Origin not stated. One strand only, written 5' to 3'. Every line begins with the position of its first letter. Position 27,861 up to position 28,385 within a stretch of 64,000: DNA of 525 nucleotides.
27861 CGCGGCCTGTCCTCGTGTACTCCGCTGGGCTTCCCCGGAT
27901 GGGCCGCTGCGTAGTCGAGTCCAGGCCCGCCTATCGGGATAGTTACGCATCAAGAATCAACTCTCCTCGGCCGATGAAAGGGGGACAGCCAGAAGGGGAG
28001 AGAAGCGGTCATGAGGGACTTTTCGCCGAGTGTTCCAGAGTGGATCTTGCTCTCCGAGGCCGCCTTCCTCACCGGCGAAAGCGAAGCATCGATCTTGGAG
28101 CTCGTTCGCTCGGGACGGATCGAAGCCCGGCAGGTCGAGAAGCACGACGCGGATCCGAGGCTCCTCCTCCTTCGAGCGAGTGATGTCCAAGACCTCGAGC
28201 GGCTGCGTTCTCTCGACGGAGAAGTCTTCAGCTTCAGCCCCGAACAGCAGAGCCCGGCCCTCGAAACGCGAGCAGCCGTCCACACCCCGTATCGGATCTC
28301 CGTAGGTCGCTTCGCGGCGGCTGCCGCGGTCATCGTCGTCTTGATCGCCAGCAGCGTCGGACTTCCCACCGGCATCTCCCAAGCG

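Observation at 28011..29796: Unusual architecture: cytoplasmic excisionase-type HTH, single TM, (Ser-Pro)n stalk and extracellular beta-helix domain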

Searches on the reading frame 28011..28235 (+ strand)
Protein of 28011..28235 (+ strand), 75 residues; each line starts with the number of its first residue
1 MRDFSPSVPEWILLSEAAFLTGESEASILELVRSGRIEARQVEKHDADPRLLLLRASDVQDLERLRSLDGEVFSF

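Call 26: search_solved_structures(query=A1, max_evalue=10, show_alignments=3)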
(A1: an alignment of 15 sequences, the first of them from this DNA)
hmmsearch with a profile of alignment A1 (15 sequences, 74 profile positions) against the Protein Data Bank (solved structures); distinct sequences matched with E-value up to 10: 6.
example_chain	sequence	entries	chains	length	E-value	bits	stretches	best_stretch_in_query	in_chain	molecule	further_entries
9i1w_Ll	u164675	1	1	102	0.3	14.2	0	3-15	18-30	Ribosomal protein eL39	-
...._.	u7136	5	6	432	0.37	13.9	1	7-45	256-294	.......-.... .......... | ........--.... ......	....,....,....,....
5tfl_A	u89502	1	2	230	0.54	13.4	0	31-54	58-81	Cadherin-23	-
5t5h_T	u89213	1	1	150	0.88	12.7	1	11-47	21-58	Ribosomal protein L19-like protein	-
9j1l_O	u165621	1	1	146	1.2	12.3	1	34-69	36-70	FtbO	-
9j1l_3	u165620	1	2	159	1.4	12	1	34-69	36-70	FtbO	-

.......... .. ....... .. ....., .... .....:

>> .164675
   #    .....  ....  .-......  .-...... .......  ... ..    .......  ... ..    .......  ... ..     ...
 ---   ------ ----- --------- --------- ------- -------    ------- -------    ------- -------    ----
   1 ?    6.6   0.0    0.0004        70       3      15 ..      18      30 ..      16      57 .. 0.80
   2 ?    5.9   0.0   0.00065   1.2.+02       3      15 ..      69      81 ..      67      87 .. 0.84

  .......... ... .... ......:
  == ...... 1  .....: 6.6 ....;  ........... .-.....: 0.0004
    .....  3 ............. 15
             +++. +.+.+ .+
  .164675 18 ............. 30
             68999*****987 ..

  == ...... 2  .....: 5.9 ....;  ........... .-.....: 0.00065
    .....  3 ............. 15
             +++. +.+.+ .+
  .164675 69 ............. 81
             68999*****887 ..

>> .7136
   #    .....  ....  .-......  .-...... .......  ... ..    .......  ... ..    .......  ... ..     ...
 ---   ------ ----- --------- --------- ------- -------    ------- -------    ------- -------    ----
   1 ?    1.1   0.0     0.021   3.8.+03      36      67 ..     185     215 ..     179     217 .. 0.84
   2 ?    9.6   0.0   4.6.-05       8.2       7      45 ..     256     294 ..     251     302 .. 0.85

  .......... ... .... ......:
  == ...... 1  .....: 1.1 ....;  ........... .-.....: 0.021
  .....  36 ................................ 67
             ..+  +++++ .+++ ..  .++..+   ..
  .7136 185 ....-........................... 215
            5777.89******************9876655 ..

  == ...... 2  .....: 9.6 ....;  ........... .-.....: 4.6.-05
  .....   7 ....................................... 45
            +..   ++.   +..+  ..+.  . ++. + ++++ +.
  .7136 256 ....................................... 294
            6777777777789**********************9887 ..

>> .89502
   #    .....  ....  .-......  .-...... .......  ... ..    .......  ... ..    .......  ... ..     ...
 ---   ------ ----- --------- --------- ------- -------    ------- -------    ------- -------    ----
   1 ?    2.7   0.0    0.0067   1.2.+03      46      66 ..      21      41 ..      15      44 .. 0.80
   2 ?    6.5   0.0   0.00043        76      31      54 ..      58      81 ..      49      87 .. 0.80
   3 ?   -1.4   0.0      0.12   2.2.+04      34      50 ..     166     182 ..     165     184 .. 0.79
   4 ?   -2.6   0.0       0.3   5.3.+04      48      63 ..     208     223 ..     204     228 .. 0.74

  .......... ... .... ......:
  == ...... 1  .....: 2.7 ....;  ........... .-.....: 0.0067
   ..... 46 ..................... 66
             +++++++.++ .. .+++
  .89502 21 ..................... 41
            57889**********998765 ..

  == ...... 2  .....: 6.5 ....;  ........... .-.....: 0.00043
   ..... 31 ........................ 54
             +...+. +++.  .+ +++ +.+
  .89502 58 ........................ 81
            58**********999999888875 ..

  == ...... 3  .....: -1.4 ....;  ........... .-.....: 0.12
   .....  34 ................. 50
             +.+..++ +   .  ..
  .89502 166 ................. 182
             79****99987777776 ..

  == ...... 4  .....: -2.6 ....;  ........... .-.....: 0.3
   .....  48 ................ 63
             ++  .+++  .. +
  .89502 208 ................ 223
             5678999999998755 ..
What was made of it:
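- A profile search of PDB sequences found nothing (call 26).
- Tried and rejected: Profile of the N-domain against PDB sequences (call 26).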

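Call 27: search_protein_families(library=pfam, alignment_id=A1, max_evalue=10)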
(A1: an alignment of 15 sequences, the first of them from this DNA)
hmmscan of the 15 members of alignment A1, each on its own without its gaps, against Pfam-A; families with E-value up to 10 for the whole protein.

A. member 1, seq(75 aa): 1 family
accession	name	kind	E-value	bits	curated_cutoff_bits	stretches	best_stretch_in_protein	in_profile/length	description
PF12728.13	HTH_17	-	0.046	14.4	27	1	15-44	5-34/51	Helix-turn-helix domain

B. families by the number of members that match (of 15 scanned): 5 families
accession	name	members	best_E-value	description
PF12728.13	HTH_17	7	0.0076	Helix-turn-helix domain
PF04571.19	Lipin_N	2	0.017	lipin, N-terminal conserved region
PF11379.13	DUF3182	1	0.017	Protein of unknown function (DUF3182)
PF05345.18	He_PIG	1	0.05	Putative Ig domain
PF22746.1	SHOCT-like_DUF2089-C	1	0.16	SHOCT-like domain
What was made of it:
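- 28035..28217 (+): Cytoplasmic N-domain (residues 9-69), a predicted excisionase/MerR-type winged helix-turn-helix. Elements: b1 11-13, a1 14-21, a2 25-34, b2 39-41, b3 52-55, a3 56-69. Pfam HTH_17 is sub-threshold in 7 of 15 members (call 27).
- On Pfam HTH_17 (PF12728) / excisionase-MerR winged helix: Seven of 15 family members hit, with a best E of 0.0076, all below threshold (call 27).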

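Call 28: find_homologous_proteins(query=A1, max_evalue=0.001)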
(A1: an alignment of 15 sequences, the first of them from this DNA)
Query A1 (15 sequences) (75 aa, profile of the alignment): 2 proteins with E <= 0.001 among 3066 candidates.
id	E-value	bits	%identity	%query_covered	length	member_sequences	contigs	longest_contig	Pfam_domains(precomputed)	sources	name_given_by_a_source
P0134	2.5e-13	67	41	84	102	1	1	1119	-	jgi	jgi:hypothetical protein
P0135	4.6e-9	54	40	71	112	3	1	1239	-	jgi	-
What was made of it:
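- Tried and rejected: Last word-index search with the profile (call 28).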

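Call 37: predict_structure(alignment_id=A2)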
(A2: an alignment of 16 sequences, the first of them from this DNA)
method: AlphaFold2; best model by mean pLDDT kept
length: 75 residues; sequences in the alignment: 16
mean_pLDDT: 77.1   pTM: 0.59
mean pLDDT of the five models: 77.1, 75.0, 73.3, 73.1, 69.7
residues with pLDDT >= 90: 20; 70-90: 29; 50-70: 21; < 50: 5
segments of 3 or more residues with pLDDT < 50: 73-75
pLDDT, mean of each block of 10 residues (from residue 1): 60 90 90 90 67 88 69 47
secondary structure, 60 per line:
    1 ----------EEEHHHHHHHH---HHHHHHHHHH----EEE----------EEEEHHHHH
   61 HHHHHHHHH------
elements in order: E11-13 H14-21 H25-34 E39-41 E52-55 H56-69
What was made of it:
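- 28035..28217 (+): AF2 mean pLDDT 77, core about 90 (call 37).
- On Pfam HTH_17 (PF12728) / excisionase-MerR winged helix: The AF2 model has elements E11-13, H14-21, H25-34, E39-41, E52-55 and H56-69, with mean pLDDT 77 (call 37).
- AF2 predicts b-a-a-b-b-a with the core at pLDDT about 90 (call 37). The AF2 fold is confident (call 37).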

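Call 40: fold_search(model_id=the predicted structure, library=pdb)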
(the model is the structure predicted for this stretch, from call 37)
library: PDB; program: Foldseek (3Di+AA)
matches with E <= 10: 865; with E <= 0.001: 0
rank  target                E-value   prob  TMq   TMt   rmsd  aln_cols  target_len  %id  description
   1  4j2n_C                1.0e-02  1.00  0.58  0.76   2.3        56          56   20  Crystal Structure of mycobacteriophage Pukovnik Xis (released 2013-10-23)
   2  4j2n_A                3.6e-02  1.00  0.58  0.78   2.0        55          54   20  Crystal Structure of mycobacteriophage Pukovnik Xis (released 2013-10-23)
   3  9ilk_MODEL_1_A        4.2e-02  0.80  0.42  0.31   6.2        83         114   12  monomeric SarA, truncation of residue 20-124 (released 2025-10-15)
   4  5i44_A                4.4e-02  1.00  0.55  0.61   3.2        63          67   17  Structure of RacA-DNA complex; P21 form (released 2016-05-04)
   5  8ylg_B                5.0e-02  0.87  0.43  0.25   5.0        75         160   19  Crystal structure of Burkholderia thailandensis MftR in complex with operator DNA (released 2024-11-13)
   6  9ill_MODEL_1_A        6.1e-02  0.87  0.43  0.32   6.0        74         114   14  monomeric SarA-E89Q in complex with DNA (released 2025-10-15)
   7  3ucs_A                6.5e-02  1.00  0.59  0.46   3.9        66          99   29  Crystal structure of the complex between CBPA J-domain and CBPM (released 2013-07-03)
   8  8dgl_B                6.5e-02  0.98  0.49  0.52   4.3        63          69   19  Crystal Structure of the RdfS Excisionase (released 2022-10-05)
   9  8ylg_A                6.5e-02  0.84  0.43  0.25   5.0        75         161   19  Crystal structure of Burkholderia thailandensis MftR in complex with operator DNA (released 2024-11-13)
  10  5i44_B                8.5e-02  0.99  0.56  0.61   3.1        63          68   17  Structure of RacA-DNA complex; P21 form (released 2016-05-04)
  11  7tea_C                9.0e-02  0.99  0.54  0.54   4.5        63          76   21  Crystal structure of S. aureus GlnR-DNA complex (released 2022-06-29)
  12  6xjf_G                9.0e-02  0.85  0.42  0.32   6.7        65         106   18  X-ray crystal structure of Pyrococcus furiosus general transcription factor TFE-alpha (SeMet labeled protein) (released 2020-07-08)
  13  1ub9                  9.6e-02  0.75  0.42  0.33   6.3        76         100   16  Structure of the transcriptional regulator homologue protein from Pyrococcus horikoshii OT3 (released 2004-05-04)
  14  8yli_B                1.0e-01  0.75  0.43  0.24   5.5        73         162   18  Crystal structure of Pectobacterium atrosepticum PecS in complex with operator DNA (released 2024-11-13)
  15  3u1d_B                1.0e-01  0.63  0.38  0.24   5.9        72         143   24  The structure of a protein with a GntR superfamily winged-helix-turn-helix domain from Halomicrobium mukohataei. (released 2011-12-07)
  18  3ucs_B                1.4e-01  0.99  0.58  0.45   3.5        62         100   29  Crystal structure of the complex between CBPA J-domain and CBPM (released 2013-07-03)
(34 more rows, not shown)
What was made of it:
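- On ToxR-like membrane-integrated one-component regulators: The fold matches are excisionase/MerR-type (call 40).
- Closest known: Excisionase / HTH_17 / MerR-superfamily small winged helices. Same: The predicted topology is the same, with TM-scores of 0.5-0.78 normalised to the target (call 40).
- Closest known: RodZ and CbpM. Same: CbpM (3ucs) is a fold match (call 40).
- The best is Pukovnik Xis, followed by RacA-DNA, RdfS, GlnR-DNA, CarH and BldC-DNA (call 40). CbpM, a MerR-like protein crystallised in complex with the CbpA J-domain, is among the fold matches (call 40). CbpM is among the top fold matches (call 40).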

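Call 80: search_protein_families(library=phrogs, alignment_id=A2, max_evalue=1)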
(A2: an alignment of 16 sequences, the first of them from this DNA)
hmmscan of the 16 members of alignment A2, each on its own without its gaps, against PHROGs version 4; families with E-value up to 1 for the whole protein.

A. member 1, seq(75 aa): 1 family
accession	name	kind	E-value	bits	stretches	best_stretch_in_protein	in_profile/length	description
phrog_2907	-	integration and excision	0.24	12.8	1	14-66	9-61/117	excisionase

B. families by the number of members that match (of 16 scanned): 11 families
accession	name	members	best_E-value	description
phrog_2474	-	4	0.0011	MerR-like transcriptional regulator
phrog_66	-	3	0.0061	excisionase and transcriptional regulator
phrog_539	-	3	0.041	excisionase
phrog_7506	-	2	0.013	recombination directionality factor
phrog_2907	-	2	0.049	excisionase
phrog_25900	-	2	0.088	transcriptional regulator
phrog_575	-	2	0.19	Cox-like excisionase and repressor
phrog_57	-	1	0.013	terminase small subunit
phrog_1969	-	1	0.066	-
phrog_6669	-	1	0.24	-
phrog_5700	-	1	0.24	-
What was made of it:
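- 28035..28217 (+): PHROG hits are weak but are mostly excisionase or MerR-like families, including all the recurrent ones (call 80).
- These mostly point the same way: HTH_17 in 7 of 15 members (call 27), and mainly excisionase or MerR-like PHROGs (call 80).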

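Call 81: fold_search(model_id=the predicted structure, library=viral)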
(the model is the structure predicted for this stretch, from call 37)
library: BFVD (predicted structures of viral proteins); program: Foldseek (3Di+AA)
matches with E <= 10: 1148; with E <= 0.001: 0
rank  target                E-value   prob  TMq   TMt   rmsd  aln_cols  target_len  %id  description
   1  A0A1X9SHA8            1.0e-03  1.00  0.68  0.47   7.7        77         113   30  Helix-turn-helix DNA binding domain protein [Mycobacterium phage Shandong1]
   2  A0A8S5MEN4            1.1e-03  1.00  0.62  0.48   3.3        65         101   28  Pyocin activator protein PrtN [Siphoviridae sp. ctS1E53]
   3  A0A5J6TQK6            1.3e-03  1.00  0.67  0.30   6.0        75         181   24  (no name in the UniProt tables at hand)
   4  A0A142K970            1.6e-03  1.00  0.62  0.68   4.8        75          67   23  Excise [Gordonia phage Yvonnetastic]
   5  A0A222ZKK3            2.1e-03  1.00  0.65  0.58  10.2        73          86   27  Uncharacterized protein [Mycobacterium phage SirPhilip]
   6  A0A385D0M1            2.7e-03  1.00  0.60  0.52   6.2        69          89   16  Helix-turn-helix DNA binding domain protein [Gordonia phage Catfish]
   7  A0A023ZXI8            4.9e-03  1.00  0.61  0.49   3.9        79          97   19  Helix-turn-helix domain-containing protein [Mycobacterium phage MosMoris]
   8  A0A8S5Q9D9            5.2e-03  1.00  0.64  0.58   4.8        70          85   21  Helix-turn-helix domain protein [Siphoviridae sp. ctjOC2]
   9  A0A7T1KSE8            5.2e-03  1.00  0.61  0.54   5.8        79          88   14  Helix-turn-helix DNA binding protein [Gordonia phage Lilbeanie]
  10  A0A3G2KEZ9            5.6e-03  1.00  0.63  0.75   2.6        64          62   22  DNA binding protein [Arthrobacter phage Corgi]
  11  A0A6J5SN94            5.9e-03  1.00  0.60  0.72   4.3        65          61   28  Helix-turn-helix domain containing protein [uncultured Caudovirales phage]
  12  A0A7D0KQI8            6.3e-03  1.00  0.60  0.44   7.1        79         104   19  (no name in the UniProt tables at hand)
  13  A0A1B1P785            6.8e-03  1.00  0.59  0.27   3.0        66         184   18  HTH merR-type domain-containing protein [Bacillus phage vB_BtS_BMBtp14]
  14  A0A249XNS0            7.2e-03  1.00  0.62  0.79   1.5        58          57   16  Helix-turn-helix domain-containing protein [Brevibacterium phage LuckyBarnes]
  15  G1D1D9                7.2e-03  1.00  0.60  0.31   3.7        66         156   23  Helix-turn-helix DNA binding domain protein [Mycobacterium phage DLane]
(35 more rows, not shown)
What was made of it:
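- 28035..28217 (+): Foldseek finds Pukovnik Xis 4j2n (TM 0.76-0.78, rmsd 2.0-2.3), RdfS, RacA, BldC and GlnR (call 40), plus actinophage excisionase/HTH proteins (call 81).
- On Pfam HTH_17 (PF12728) / excisionase-MerR winged helix: Foldseek finds Xis, RdfS, BldC, RacA and GlnR (call 40) and actinophage excisionases (call 81).
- The named top matches are almost all excisionase or HTH DNA-binding proteins, many of them from actinophages (call 81). Nearly all characterised members of this fold class bind DNA (calls 40, 81).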
